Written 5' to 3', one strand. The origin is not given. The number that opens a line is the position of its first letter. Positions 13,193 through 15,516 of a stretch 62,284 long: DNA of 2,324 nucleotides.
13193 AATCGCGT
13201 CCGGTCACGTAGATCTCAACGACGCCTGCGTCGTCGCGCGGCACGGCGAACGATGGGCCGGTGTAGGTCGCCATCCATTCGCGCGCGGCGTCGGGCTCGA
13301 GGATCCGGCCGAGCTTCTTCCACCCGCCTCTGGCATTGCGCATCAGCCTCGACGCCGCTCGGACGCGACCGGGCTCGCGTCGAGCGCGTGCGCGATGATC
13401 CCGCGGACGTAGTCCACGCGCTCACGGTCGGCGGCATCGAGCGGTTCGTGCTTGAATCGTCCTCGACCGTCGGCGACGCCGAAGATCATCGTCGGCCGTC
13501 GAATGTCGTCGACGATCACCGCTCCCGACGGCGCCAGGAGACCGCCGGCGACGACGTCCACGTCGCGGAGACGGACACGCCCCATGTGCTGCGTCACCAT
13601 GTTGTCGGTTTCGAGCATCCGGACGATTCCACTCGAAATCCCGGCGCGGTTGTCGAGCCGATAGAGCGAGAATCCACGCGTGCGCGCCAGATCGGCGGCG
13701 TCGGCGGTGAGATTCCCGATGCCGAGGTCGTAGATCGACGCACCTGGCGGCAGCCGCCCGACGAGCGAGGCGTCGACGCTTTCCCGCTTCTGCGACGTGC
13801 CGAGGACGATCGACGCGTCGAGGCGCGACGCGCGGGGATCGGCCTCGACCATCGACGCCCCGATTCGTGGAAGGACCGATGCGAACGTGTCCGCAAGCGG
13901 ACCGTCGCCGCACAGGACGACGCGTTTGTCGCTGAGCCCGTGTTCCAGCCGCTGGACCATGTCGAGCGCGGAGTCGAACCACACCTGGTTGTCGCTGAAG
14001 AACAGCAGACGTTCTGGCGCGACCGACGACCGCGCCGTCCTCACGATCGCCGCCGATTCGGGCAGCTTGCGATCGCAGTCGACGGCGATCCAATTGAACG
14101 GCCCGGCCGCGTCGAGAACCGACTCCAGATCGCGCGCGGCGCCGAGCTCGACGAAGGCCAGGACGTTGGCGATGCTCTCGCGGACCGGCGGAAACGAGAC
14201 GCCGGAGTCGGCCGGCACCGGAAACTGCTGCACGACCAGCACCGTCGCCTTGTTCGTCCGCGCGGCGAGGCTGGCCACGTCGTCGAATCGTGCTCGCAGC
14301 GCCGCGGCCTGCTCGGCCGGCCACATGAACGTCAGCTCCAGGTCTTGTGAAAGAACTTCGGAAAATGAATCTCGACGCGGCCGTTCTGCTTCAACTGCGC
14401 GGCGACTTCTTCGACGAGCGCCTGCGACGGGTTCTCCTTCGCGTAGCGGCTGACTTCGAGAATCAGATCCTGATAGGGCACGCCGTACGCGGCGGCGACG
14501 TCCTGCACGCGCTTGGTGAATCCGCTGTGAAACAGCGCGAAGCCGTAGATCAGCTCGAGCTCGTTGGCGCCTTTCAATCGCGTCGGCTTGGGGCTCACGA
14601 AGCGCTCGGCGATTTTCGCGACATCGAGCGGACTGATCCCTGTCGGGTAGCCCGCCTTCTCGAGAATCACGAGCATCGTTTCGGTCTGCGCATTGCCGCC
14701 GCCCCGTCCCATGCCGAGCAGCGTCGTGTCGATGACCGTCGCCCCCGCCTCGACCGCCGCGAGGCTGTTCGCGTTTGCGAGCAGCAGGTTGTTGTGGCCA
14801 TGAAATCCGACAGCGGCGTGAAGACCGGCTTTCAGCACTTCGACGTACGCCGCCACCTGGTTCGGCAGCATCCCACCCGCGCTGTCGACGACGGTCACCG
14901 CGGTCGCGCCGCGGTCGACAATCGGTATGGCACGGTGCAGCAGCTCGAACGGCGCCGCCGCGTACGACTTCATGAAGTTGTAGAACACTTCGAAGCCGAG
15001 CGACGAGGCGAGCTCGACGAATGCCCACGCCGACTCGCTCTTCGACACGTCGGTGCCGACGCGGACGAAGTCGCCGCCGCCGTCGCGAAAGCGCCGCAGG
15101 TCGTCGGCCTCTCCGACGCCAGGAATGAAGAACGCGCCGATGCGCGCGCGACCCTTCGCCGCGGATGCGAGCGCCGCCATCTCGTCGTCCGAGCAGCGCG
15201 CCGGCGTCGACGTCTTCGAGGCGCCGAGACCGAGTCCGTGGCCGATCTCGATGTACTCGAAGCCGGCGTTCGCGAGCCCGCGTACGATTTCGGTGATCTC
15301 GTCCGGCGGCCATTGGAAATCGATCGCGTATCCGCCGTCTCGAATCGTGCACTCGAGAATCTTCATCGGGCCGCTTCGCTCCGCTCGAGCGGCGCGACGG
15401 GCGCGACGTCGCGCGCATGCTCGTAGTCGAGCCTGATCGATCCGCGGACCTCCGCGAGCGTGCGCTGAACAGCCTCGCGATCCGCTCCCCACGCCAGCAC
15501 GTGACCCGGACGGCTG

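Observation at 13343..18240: Uncharacterised five-gene tailoring cassette: unknown protein, HMGL-like aldolase, ATP-grasp ligase, amidohydrolase, 2OG oxygenase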

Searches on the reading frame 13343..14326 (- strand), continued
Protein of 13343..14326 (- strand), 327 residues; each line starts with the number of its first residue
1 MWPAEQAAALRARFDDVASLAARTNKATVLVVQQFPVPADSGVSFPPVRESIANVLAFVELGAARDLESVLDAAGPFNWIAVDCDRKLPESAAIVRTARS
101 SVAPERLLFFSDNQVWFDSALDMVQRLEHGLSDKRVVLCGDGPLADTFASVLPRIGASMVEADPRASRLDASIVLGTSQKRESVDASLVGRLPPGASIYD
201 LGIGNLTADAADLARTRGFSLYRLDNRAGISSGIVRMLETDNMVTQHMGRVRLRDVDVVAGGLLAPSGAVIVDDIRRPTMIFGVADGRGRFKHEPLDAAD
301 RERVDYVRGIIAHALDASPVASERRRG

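Call 87: find_encoding_contigs(protein=P0336, flank=10000, max_places=1)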
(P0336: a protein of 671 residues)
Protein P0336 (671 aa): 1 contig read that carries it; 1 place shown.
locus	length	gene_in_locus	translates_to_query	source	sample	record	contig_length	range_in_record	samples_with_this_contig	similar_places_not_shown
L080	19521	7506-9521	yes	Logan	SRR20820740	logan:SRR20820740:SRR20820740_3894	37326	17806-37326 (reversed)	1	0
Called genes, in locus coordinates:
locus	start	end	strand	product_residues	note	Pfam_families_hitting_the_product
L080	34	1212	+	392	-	PF05048:NosD (weak), PF13229:Beta_helix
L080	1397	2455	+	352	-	PF01073:3Beta_HSD, PF01370:Epimerase, PF02719:Polysacc_synt_2, PF04321:RmlD_sub_bind, PF07993:NAD_binding_4 (faint), PF16363:GDP_Man_Dehyd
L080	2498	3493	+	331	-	PF01370:Epimerase, PF02719:Polysacc_synt_2, PF04321:RmlD_sub_bind, PF05368:NmrA, PF01073:3Beta_HSD, PF13460:NAD_binding_10, PF16363:GDP_Man_Dehyd, PF07993:NAD_binding_4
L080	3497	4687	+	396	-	PF01041:DegT_DnrJ_EryC1, PF00155:Aminotran_1_2, PF00266:Aminotran_5 (faint)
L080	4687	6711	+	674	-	PF12481:DUF3700 (weak), PF13522:GATase_6, PF13537:GATase_7, PF00733:Asn_synthase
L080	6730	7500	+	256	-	PF04909:Amidohydro_2 (weak)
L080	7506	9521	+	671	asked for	PF00682:HMGL-like, PF07836:DmpG_comm (weak)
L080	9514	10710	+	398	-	PF21360:PylC-like_N (weak), PF02655:ATP-grasp_3, PF01071:GARS_A (weak), PF02222:ATP-grasp, PF02786:CPSase_L_D2, PF07478:Dala_Dala_lig_C, PF13535:ATP-grasp_4, PF18603:LAL_C2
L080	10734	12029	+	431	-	PF04055:Radical_SAM, PF13186:SPASM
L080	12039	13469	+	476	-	PF04055:Radical_SAM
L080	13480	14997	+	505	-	-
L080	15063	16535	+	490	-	PF01943:Polysacc_synt, PF13440:Polysacc_synt_3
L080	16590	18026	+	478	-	PF03062:MBOAT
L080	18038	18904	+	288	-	PF27429:LB_356 (weak)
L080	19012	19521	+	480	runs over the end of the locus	-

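Call 94: search_dna_similar(query=window:13343-14326:-, collection=plasmids, mode=protein, max_evalue=0.001, max_rows=15)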
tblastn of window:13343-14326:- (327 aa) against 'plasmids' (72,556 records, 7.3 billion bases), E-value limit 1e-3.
No match.

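Call 96: search_dna_similar(query=P0111, collection=plasmids, mode=protein, max_evalue=0.001, max_rows=10)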
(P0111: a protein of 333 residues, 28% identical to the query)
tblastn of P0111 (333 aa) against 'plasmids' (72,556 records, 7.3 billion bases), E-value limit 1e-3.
No match.

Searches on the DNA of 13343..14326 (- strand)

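Call 95: search_dna_similar(query=L002:5116-7161:+, collection=ecoli_genomes, mode=distant, max_evalue=0.001, max_rows=10)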
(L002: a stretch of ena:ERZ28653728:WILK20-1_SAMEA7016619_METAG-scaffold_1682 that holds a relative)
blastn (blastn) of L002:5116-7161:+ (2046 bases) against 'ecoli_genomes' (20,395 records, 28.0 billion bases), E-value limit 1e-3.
No match.

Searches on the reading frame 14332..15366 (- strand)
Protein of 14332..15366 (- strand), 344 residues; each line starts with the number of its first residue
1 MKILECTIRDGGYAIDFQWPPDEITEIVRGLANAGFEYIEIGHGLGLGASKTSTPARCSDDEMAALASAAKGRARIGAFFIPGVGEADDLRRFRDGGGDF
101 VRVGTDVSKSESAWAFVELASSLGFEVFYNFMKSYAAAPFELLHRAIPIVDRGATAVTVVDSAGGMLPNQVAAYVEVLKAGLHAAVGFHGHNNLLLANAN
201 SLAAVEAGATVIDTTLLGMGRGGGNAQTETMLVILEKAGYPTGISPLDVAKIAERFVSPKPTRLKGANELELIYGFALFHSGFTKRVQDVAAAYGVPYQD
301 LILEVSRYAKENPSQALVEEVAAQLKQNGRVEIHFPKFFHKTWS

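Call 5: search_protein_families(library=pfam, proteins=[window:14332-15366:-], max_evalue=0.01)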
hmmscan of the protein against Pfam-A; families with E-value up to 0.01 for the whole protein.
window:14332-15366:- (344 aa): 2 families
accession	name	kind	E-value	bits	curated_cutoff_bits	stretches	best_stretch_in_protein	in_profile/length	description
PF00682.25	HMGL-like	-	4.4e-31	108.7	29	1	2-253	3-257/260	HMGL-like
PF07836.16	DmpG_comm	-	0.00017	21.5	27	1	271-308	7-44/63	DmpG-like communication domain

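Call 6: search_protein_families(library=ncbifam, proteins=[window:14332-15366:-], max_evalue=0.01)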
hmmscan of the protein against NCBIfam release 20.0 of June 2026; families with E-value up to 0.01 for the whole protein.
window:14332-15366:- (344 aa): 28 families (the best 25 are shown)
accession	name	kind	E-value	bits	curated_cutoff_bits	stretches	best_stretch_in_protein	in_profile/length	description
NF006049.0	PRK08195.1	subfamily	7.6e-79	265.2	229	1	2-329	9-339/344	4-hyroxy-2-oxovalerate/4-hydroxy-2-oxopentanoic acid aldolase,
TIGR03217.1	4OH_2_O_val_ald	equivalog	3.5e-67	227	286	1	2-327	4-332/334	4-hydroxy-2-oxovalerate aldolase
TIGR02660.1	nifV_homocitr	equivalog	1.6e-21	77.1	462.9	1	112-254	114-257/365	homocitrate synthase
NF002085.0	PRK00915.1-2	subfamily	7.8e-20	71.1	517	1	114-237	128-251/504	2-isopropylmalate synthase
TIGR02146.1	LysS_fung_arch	equivalog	1.1e-18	67.6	413.55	1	114-234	113-234/344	homocitrate synthase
TIGR02090.1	LEU1_arch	subfamily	5.2e-18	65.3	484.75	1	150-240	151-242/363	isopropylmalate/citramalate/homocitrate synthases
TIGR00973.1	leuA_bact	equivalog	2.4e-15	56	598.7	1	147-236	152-246/494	2-isopropylmalate synthase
NF002086.0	PRK00915.1-3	equivalog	3.8e-15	55.4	532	1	148-236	159-251/516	2-isopropylmalate synthase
NF041069.1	IPMS_Sufob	equivalog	6.3e-15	55.3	600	1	117-238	119-241/371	isopropylmalate synthase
NF008985.0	PRK12331.1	equivalog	1.4e-14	53.7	718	1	145-258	159-272/465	oxaloacetate decarboxylase subunit alpha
TIGR00977.1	citramal_synth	equivalog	2.2e-14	52.7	450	1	132-232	146-247/526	citramalate synthase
NF006761.0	PRK09282.1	domain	3.2e-14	52.3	402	1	144-258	158-272/591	pyruvate carboxylase subunit B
NF002087.0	PRK00915.1-4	equivalog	5.1e-13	48.4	729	1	139-234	149-249/516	2-isopropylmalate synthase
TIGR01108.1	oadA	equivalog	4.5e-12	45.2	756.5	1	148-256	157-265/582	sodium-extruding oxaloacetate decarboxylase subunit alpha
NF002088.0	PRK00915.1-5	equivalog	1.6e-11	43.4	697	1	148-235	156-247/514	2-isopropylmalate synthase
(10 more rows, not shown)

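Call 16: search_solved_structures(query=window:14332-15366:-, max_evalue=0.001)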
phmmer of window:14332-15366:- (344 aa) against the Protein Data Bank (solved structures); distinct sequences matched with E-value up to 0.001: 23.
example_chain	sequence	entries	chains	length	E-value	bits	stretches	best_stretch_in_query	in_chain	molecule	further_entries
4jn6_A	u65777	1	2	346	2.4e-49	171.8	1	2-305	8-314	4-hydroxy-2-oxovalerate aldolase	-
4lrs_A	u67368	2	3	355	6.3e-49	170.4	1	2-327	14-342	4-hydroxy-2-oxovalerate aldolase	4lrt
8ih7_A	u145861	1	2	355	2.8e-42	148.6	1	3-326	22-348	4-hydroxy-2-oxovalerate aldolase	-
1nvm_A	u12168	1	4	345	2.4e-40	142.3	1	3-324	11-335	4-hydroxy-2-oxovalerate aldolase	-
3dxi_A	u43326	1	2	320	3.5e-25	92.4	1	1-237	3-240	Putative aldolase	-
6ktq_A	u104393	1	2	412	1.8e-13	53.9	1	3-254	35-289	Homocitrate synthase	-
3ivs_A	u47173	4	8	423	1.2e-12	51.2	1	2-226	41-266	Homocitrate synthase, mitochondrial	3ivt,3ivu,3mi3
3a9i_A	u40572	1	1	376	1.8e-11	47.3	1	2-224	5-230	Homocitrate synthase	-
2ztj_A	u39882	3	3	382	1.9e-11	47.2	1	2-224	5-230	Homocitrate synthase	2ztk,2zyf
3eeg_A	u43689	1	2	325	4.6e-11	46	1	111-249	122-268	2-isopropylmalate synthase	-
3rmj_A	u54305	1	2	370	2.3e-09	40.4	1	148-247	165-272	2-isopropylmalate synthase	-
6e1j_A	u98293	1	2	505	1.6e-08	37.6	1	119-238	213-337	2-isopropylmalate synthase, A genome specific 1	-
1rqb_A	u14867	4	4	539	2e-08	37.3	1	147-265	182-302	transcarboxylase 5S subunit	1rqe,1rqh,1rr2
1s3h_A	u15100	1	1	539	2e-08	37.3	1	147-265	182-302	transcarboxylase 5S subunit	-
2nx9_A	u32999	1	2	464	2.2e-08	37.2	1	148-254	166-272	Oxaloacetate decarboxylase 2, subunit alpha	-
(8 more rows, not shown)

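Call 30: search_solved_structures(query=window:14332-15366:-, max_evalue=1e-20, show_alignments=5)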
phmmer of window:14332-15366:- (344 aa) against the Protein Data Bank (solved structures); distinct sequences matched with E-value up to 1e-20: 5.
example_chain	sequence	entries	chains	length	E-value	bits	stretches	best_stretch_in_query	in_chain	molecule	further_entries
4jn6_A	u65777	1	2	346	2.4e-49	171.8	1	2-305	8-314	4-hydroxy-2-oxovalerate aldolase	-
4lrs_A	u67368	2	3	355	6.3e-49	170.4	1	2-327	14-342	4-hydroxy-2-oxovalerate aldolase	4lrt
8ih7_A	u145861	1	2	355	2.8e-42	148.6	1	3-326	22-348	4-hydroxy-2-oxovalerate aldolase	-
1nvm_A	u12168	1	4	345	2.4e-40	142.3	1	3-324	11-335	4-hydroxy-2-oxovalerate aldolase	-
3dxi_A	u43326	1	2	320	3.5e-25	92.4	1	1-237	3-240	Putative aldolase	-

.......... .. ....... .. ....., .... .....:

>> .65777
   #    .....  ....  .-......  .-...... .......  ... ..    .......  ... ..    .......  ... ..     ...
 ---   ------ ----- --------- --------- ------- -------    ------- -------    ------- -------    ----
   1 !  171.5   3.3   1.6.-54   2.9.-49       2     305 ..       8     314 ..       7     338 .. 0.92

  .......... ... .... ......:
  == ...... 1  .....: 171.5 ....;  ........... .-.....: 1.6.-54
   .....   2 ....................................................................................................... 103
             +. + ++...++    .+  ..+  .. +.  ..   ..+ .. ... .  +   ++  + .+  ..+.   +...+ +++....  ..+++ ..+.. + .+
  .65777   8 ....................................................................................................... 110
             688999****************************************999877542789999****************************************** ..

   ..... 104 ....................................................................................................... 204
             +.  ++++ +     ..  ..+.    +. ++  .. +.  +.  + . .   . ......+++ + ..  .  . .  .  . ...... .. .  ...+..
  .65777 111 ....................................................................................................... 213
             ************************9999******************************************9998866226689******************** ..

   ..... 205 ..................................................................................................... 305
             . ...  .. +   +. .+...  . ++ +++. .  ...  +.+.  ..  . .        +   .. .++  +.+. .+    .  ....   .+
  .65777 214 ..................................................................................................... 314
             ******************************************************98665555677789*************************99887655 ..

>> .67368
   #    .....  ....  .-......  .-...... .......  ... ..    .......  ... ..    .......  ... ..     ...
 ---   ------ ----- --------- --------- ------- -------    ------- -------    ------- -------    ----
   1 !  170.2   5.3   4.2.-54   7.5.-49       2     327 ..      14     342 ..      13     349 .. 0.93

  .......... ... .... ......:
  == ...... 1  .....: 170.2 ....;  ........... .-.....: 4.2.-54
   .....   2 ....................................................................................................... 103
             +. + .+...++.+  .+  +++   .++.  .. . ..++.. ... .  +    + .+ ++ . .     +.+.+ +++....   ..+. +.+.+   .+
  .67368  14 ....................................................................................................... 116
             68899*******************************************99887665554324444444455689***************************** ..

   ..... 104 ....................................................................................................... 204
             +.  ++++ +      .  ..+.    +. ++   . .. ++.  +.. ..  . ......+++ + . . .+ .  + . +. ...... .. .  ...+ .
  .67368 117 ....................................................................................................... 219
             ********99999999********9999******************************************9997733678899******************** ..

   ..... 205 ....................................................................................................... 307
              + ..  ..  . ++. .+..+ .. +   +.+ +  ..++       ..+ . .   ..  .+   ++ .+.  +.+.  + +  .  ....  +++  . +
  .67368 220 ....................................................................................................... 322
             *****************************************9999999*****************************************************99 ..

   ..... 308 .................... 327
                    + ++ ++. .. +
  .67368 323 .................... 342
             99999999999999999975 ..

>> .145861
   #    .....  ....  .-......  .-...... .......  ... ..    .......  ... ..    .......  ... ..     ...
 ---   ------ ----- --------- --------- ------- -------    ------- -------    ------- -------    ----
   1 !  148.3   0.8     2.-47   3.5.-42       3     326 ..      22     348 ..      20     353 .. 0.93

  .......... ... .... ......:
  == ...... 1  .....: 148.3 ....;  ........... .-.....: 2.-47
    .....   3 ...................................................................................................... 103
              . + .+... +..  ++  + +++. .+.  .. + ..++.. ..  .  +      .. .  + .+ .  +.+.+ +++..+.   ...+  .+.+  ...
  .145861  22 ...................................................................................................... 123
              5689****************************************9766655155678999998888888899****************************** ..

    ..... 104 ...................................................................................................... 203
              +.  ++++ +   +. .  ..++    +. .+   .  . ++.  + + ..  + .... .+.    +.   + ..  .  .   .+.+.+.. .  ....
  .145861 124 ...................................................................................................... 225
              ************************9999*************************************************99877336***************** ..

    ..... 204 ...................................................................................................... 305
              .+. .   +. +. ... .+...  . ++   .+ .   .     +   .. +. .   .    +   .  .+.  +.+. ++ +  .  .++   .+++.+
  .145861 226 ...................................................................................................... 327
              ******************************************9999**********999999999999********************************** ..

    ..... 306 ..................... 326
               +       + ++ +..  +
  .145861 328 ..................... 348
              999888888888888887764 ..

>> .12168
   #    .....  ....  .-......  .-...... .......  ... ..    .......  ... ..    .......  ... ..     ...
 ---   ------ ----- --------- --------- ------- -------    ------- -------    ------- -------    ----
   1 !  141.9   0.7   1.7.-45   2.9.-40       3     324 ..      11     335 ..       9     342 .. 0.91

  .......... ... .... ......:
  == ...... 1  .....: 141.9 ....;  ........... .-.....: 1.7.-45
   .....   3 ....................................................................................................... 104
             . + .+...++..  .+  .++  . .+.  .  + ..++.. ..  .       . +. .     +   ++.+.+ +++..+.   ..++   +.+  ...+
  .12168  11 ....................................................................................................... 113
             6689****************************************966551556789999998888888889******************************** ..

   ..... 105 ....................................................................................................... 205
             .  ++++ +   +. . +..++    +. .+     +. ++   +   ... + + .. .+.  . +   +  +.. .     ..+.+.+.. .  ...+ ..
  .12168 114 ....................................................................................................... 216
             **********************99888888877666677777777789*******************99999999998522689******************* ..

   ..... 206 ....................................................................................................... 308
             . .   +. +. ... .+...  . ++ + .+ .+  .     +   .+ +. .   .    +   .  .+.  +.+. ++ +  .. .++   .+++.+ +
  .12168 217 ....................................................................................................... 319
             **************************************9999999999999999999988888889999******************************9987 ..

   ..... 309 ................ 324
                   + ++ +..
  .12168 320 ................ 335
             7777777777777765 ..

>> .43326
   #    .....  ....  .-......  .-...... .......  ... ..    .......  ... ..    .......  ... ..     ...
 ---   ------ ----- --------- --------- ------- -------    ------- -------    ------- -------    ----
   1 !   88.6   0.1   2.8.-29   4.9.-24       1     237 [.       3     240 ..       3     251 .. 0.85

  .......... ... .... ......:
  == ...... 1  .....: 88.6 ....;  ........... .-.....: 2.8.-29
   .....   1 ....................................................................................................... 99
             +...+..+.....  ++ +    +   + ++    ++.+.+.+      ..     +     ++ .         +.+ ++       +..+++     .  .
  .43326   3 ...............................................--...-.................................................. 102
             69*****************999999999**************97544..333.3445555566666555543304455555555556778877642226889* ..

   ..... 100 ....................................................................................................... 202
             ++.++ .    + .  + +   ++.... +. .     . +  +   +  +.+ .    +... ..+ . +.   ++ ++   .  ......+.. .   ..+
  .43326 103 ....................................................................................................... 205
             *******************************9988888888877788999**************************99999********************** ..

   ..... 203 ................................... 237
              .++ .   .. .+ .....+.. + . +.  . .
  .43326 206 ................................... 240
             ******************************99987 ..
